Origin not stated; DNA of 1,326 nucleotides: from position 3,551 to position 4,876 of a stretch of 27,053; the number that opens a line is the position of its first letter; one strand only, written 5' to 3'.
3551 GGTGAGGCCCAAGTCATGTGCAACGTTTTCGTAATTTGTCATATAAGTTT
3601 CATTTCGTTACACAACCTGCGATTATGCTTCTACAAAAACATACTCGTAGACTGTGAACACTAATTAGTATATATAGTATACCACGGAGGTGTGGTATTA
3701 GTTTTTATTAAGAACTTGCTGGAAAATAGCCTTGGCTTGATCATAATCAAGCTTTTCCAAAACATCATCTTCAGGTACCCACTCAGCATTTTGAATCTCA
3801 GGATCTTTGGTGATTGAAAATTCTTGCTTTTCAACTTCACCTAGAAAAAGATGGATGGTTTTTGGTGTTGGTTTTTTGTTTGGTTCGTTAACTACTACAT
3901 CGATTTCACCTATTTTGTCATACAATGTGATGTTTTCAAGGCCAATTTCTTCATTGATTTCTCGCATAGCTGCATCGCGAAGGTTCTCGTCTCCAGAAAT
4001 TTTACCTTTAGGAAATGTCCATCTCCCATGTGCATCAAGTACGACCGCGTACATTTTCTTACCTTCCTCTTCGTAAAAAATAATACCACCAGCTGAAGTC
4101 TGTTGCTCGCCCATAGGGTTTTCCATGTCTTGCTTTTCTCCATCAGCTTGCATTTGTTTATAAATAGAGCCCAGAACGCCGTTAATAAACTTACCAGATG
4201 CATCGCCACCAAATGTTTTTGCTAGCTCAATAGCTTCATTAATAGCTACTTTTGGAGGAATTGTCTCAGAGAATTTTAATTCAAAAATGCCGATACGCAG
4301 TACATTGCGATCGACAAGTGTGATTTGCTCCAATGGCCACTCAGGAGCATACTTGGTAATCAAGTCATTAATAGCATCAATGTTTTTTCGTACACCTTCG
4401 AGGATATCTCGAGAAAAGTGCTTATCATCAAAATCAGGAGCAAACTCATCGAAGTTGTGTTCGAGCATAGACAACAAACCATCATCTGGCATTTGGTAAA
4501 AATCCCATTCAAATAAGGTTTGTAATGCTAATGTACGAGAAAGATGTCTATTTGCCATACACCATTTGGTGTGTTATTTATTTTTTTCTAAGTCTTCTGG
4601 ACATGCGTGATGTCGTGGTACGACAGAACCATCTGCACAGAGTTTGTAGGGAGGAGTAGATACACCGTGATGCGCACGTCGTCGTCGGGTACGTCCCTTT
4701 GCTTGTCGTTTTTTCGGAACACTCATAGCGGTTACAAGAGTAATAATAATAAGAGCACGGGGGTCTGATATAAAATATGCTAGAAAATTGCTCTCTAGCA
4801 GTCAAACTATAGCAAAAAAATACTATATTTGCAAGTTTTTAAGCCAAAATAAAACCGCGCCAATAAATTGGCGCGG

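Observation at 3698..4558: NusB fused in-frame to a NUDIX hydrolase domain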

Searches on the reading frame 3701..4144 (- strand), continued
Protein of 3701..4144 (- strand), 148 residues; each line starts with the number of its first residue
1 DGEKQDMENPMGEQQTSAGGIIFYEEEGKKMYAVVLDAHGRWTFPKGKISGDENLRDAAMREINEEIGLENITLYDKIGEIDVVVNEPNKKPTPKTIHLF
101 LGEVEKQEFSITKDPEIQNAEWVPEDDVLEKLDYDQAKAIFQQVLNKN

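Call 66: find_encoding_contigs(protein=P0205, flank=5000, max_places=1)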
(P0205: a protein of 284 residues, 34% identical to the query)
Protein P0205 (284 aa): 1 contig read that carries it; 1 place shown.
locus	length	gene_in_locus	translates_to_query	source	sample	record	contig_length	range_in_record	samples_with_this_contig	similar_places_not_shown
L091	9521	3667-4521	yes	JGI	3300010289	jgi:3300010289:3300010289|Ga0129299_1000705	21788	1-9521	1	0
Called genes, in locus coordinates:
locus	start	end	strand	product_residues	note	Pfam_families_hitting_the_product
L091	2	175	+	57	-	?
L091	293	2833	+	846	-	PF00133:tRNA-synt_1, PF09334:tRNA-synt_1g, PF13603:tRNA-synt_1_2, PF00133:tRNA-synt_1, PF09334:tRNA-synt_1g (weak), PF08264:Anticodon_1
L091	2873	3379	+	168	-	PF02620:YceD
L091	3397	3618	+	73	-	PF01783:Ribosomal_L32p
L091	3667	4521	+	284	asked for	PF01029:NusB, PF00293:NUDIX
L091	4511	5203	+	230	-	PF22935:RM44_endonuclase, PF14622:Ribonucleas_3_3, PF00636:Ribonuclease_3, PF00035:dsrm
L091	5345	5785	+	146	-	PF04306:DUF456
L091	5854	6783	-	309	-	PF00768:Peptidase_S11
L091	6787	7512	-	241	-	PF01479:S4, PF00849:PseudoU_synth_2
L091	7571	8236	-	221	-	PF04981:NMD3 (faint)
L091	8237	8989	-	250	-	PF01145:Band_7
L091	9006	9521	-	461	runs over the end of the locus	PF01336:tRNA_anti-codon, PF00152:tRNA-synt_2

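Call 67: find_encoding_contigs(protein=P0167, flank=5000, max_places=1)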
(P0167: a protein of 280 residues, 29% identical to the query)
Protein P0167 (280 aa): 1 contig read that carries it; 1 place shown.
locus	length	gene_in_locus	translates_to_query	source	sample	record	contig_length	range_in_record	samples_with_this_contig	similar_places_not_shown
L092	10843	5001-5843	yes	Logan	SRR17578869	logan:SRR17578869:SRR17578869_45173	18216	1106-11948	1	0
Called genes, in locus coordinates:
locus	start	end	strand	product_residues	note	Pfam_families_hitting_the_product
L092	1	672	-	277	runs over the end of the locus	-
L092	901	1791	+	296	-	PF13489:Methyltransf_23, PF08241:Methyltransf_11, PF13649:Methyltransf_25 (weak)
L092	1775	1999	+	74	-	-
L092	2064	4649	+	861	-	PF00133:tRNA-synt_1, PF01406:tRNA-synt_1e (faint), PF09334:tRNA-synt_1g, PF13603:tRNA-synt_1_2, PF00133:tRNA-synt_1, PF09334:tRNA-synt_1g, PF08264:Anticodon_1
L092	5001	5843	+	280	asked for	PF01029:NusB, PF00293:NUDIX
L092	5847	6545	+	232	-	PF22935:RM44_endonuclase, PF14622:Ribonucleas_3_3, PF00636:Ribonuclease_3, PF00035:dsrm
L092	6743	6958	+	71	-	-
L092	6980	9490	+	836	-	-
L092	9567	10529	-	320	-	PF00768:Peptidase_S11, PF13354:Beta-lactamase2 (weak)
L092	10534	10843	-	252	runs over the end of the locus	PF01479:S4, PF00849:PseudoU_synth_2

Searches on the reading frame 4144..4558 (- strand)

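Call 22: search_solved_structures(query=window:4144-4558:-, max_evalue=0.001, show_alignments=4)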
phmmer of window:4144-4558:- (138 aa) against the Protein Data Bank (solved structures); distinct sequences matched with E-value up to 0.001: 10.
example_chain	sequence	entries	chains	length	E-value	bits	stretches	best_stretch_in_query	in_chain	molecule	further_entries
1tzt_A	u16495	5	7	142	4.1e-26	94.9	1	7-135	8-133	N utilization substance protein B homolog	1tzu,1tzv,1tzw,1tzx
1ey1_A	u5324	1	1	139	2.2e-18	69.9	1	3-130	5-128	ANTITERMINATION FACTOR NUSB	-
5ms0_L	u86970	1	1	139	2.2e-18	69.9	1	3-130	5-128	Transcription antitermination protein NusB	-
5lm7_B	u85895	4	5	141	2.3e-18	69.8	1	3-130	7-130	N utilization substance protein B homolog | Transcription antitermination protein NusB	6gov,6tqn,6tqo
3d3b_A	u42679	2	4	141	2.3e-18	69.8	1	3-130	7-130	N utilization substance protein B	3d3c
3imq_A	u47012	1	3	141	2.3e-18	69.8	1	3-130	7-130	N utilization substance protein B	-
1eyv_A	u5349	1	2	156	8.9e-16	61.4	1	3-132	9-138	N-UTILIZING SUBSTANCE PROTEIN B HOMOLOG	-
2jr0_A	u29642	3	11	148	5.5e-15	58.9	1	6-135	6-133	N utilization substance protein B homolog | N utilization substance protein B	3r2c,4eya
3r2d_A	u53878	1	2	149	5.6e-15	58.9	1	6-135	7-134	N utilization substance protein B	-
6ckq_A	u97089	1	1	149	4.3e-14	56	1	4-133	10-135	Transcription antitermination protein NusB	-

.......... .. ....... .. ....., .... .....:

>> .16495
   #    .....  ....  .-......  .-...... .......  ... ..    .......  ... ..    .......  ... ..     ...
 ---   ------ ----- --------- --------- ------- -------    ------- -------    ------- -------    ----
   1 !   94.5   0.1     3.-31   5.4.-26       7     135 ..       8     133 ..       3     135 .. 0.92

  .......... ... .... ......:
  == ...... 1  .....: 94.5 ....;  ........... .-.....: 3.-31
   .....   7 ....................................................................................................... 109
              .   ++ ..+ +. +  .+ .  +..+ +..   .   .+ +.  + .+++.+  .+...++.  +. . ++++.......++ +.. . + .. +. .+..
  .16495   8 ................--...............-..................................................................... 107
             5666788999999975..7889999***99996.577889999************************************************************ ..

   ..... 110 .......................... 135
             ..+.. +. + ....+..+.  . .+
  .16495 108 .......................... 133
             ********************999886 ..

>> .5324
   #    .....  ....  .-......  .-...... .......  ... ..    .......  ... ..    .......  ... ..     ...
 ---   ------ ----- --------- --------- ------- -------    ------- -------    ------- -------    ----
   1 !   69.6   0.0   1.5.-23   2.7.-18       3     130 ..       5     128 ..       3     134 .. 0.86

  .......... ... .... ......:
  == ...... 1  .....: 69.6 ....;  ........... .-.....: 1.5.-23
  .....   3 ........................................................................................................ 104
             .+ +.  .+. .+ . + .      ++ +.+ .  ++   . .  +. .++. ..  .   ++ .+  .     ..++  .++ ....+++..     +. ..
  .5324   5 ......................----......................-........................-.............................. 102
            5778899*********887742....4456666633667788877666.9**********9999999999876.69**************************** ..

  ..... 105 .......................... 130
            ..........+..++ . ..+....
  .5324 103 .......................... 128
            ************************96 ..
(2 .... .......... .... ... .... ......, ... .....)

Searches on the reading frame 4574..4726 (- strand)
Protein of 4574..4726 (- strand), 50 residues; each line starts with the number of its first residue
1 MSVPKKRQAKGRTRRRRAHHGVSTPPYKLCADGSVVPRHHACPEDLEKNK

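Call 3: search_protein_families(library=pfam, proteins=[window:4574-4726:-], max_evalue=0.01)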
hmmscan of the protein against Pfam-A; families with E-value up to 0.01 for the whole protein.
window:4574-4726:- (50 aa): 1 family
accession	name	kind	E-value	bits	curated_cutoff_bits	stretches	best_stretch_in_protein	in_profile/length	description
PF01783.29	Ribosomal_L32p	-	2.4e-07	31.2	21.3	1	3-47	2-48/56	Ribosomal L32p protein family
